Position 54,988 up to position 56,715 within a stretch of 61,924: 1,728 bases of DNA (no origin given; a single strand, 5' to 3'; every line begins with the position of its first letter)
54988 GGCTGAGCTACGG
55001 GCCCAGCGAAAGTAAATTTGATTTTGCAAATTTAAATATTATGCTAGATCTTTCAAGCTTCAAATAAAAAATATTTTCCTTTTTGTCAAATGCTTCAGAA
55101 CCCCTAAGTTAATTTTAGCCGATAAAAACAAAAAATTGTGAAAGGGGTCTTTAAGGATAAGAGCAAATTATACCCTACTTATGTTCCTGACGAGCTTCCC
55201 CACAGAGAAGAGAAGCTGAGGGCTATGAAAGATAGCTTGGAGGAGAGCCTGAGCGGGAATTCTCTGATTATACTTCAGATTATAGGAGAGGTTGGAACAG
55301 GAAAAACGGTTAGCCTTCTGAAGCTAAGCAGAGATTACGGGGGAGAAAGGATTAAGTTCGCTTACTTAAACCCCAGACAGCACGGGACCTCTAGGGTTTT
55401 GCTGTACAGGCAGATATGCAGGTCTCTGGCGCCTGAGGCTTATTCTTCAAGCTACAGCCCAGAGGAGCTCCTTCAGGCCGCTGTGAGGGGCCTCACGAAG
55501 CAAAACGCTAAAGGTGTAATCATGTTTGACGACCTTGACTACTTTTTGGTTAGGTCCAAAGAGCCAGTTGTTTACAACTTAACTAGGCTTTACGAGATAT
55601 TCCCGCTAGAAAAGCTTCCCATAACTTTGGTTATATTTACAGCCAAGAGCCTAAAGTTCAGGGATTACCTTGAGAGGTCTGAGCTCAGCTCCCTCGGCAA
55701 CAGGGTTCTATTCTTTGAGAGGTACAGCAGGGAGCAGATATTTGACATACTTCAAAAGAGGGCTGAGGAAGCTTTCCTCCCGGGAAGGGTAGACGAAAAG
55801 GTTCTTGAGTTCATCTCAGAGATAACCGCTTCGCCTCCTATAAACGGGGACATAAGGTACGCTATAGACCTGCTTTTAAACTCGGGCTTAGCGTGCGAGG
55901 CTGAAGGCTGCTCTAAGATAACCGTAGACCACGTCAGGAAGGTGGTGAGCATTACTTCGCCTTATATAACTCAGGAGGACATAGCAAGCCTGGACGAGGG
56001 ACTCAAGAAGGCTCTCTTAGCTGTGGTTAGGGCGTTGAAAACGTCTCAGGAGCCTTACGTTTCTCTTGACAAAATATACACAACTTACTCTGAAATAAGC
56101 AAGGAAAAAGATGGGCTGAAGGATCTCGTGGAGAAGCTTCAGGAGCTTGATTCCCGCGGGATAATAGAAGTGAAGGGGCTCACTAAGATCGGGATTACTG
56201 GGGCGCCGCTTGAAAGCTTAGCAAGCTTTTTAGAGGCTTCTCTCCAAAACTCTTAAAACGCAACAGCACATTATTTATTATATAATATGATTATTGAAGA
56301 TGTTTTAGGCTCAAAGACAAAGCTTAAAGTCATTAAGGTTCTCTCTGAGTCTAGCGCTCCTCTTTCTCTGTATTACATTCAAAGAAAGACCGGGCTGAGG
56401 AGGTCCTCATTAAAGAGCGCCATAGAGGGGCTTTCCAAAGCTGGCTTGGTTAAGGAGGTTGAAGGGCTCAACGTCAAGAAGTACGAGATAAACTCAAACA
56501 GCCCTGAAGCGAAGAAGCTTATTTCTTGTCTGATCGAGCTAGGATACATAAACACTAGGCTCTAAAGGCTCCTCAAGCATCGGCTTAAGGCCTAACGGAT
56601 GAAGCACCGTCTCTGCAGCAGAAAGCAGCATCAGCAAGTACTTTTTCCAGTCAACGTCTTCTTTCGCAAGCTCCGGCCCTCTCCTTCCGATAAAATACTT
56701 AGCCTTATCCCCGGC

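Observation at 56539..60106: Translationally coupled operon: HhH-less RadA-type recombinase, P-loop-less RecA-fold paralog, exonuclease-less family-B polymerase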

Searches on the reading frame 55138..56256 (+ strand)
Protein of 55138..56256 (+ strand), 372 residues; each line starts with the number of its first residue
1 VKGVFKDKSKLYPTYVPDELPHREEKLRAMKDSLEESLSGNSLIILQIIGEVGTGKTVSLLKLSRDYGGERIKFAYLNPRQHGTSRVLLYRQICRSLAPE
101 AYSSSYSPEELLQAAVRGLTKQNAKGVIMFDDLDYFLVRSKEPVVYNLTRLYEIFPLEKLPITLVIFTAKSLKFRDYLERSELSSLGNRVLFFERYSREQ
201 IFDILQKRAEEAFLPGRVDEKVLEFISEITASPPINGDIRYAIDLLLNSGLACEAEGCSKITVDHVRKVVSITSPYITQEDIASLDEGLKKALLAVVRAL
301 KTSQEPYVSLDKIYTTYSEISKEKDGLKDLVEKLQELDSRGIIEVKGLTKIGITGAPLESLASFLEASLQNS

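Call 3: search_protein_families(library=pfam, proteins=[window:55138-56256:+], max_evalue=0.1)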
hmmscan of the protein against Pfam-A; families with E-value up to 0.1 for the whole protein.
window:55138-56256:+ (372 aa): 9 families
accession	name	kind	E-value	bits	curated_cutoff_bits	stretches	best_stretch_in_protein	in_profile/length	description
PF22703.2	Cdc6_lid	-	2.6e-19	69.3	27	1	203-268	2-65/68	Cdc6 AAA+ ATPase-type lid domain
PF13401.12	AAA_22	-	7.1e-12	46.2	27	1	46-165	8-121/130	AAA domain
PF13191.12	AAA_16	-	4.9e-08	34.1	32.6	1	19-136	1-144/167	AAA ATPase domain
PF09079.17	Cdc6_C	-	6.4e-05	23.3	25.1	1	282-346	3-71/96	CDC6, C terminal winged helix domain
PF01637.24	ATPase_2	-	0.00024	21.4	33.2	1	33-208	10-194/225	ATPase domain predominantly from Archaea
PF17856.7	TIP49_C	-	0.0019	18.8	24.5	1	217-271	12-62/66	TIP49 AAA-lid domain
PF05729.18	NACHT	-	0.024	14.9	26.7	1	48-200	5-158/167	NACHT domain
PF25199.1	nSTAND_NTPase5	-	0.035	14.4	34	0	28-86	26-85/145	Novel STAND NTPase 5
PF00004.35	AAA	-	0.04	14.8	21.2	0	48-153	3-93/131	ATPase family associated with various cellular activities (AAA)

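Call 4: search_protein_families(library=ncbifam, proteins=[window:55138-56256:+], max_evalue=0.1)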
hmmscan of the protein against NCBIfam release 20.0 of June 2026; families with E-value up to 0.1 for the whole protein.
window:55138-56256:+ (372 aa): 6 families
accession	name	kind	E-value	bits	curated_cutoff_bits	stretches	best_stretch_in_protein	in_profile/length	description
TIGR02928.1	TIGR02928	subfamily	1.3e-54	185.5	181.3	1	4-346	1-351/366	orc1/cdc6 family replication initiation protein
NF001623.0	PRK00411.1-1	equivalog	5e-50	170.4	311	1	3-345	16-371/411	ORC1-type DNA replication protein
NF001624.0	PRK00411.1-2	subfamily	1.8e-40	138.9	354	1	4-345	13-345/374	ORC1-type DNA replication protein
NF001625.0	PRK00411.1-3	equivalog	9.6e-38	129.9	501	1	2-348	18-369/415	ORC1-type DNA replication protein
NF001626.0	PRK00411.1-5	equivalog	4.9e-28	98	417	1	3-341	15-356/374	ORC1-type DNA replication protein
NF001679.0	PRK00440.1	equivalog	0.003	16.7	303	0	191-287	157-242/322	replication factor C small subunit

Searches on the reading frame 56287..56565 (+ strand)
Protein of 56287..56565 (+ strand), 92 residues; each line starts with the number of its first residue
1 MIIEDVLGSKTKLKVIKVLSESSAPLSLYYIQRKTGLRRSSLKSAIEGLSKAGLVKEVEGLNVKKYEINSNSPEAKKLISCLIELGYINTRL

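Call 3: search_protein_families(library=pfam, proteins=[window:56287-56565:+], max_evalue=0.1)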
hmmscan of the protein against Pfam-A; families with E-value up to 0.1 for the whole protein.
window:56287-56565:+ (92 aa): 11 families
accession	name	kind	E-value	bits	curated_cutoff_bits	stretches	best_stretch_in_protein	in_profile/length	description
PF09339.16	HTH_IclR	-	6.5e-05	23.1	22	1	13-57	6-50/52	IclR helix-turn-helix domain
PF10007.15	DUF2250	-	0.00086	19.8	24.4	1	6-68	4-65/93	Uncharacterized protein conserved in archaea (DUF2250)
PF01978.25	TrmB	-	0.0018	18.6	25.6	1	22-67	19-63/68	Sugar-specific transcriptional regulator TrmB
PF15977.11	HTH_46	-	0.029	14.8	29.3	1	28-60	26-58/68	Winged helix-turn-helix DNA binding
PF12802.13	MarR_2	-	0.03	14.9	27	1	25-57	20-52/61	MarR family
PF08279.18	HTH_11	-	0.062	13.6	25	1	13-58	3-46/55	HTH domain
PF25213.1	HVO_A0261_N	-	0.062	13.6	35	1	3-60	4-59/86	HVO_A0261 N-terminal domain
PF12840.13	HTH_20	-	0.07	13.5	27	1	7-58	1-51/51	Helix-turn-helix domain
PF03428.19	RP-C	-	0.087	13.1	24.4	1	30-72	76-118/175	Replication protein C N-terminal domain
PF01022.26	HTH_5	-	0.092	13.1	22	0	9-56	1-46/47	Bacterial regulatory protein, arsR family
PF13730.12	HTH_36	-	0.092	13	25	0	27-55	27-55/55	Helix-turn-helix domain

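Call 4: search_protein_families(library=ncbifam, proteins=[window:56287-56565:+], max_evalue=0.1)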
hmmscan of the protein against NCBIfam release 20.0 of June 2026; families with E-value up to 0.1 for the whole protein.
window:56287-56565:+ (92 aa): 6 families
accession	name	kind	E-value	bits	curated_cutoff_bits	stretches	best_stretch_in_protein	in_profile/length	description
NF046008.1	ICE_MAGa4850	equivalog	0.0005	20.2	55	1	15-64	52-102/233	MAGa4850 family ICE element protein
NF033788.1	HTH_metalloreg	subfamily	0.002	17.9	55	1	6-59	7-59/77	metalloregulator ArsR/SmtB family transcription factor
NF053660.1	ORF80_fam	equivalog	0.0059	16.5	95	1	12-56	4-47/70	ORF80 family leucine zipper DNA-binding protein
TIGR02431.1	pcaR_pcaU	subfamily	0.033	13.5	284.75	1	12-57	11-56/248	beta-ketoadipate pathway transcriptional regulators, PcaR/PcaU/PobR family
NF040939.2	trans_reg_lrs14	equivalog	0.041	13.9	90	1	9-57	20-68/103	Lrs14 family HTH-type transcriptional regulator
TIGR00738.1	rrf2_super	superfamily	0.068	13.1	73.3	0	18-62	16-62/132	Rrf2 family transcriptional regulator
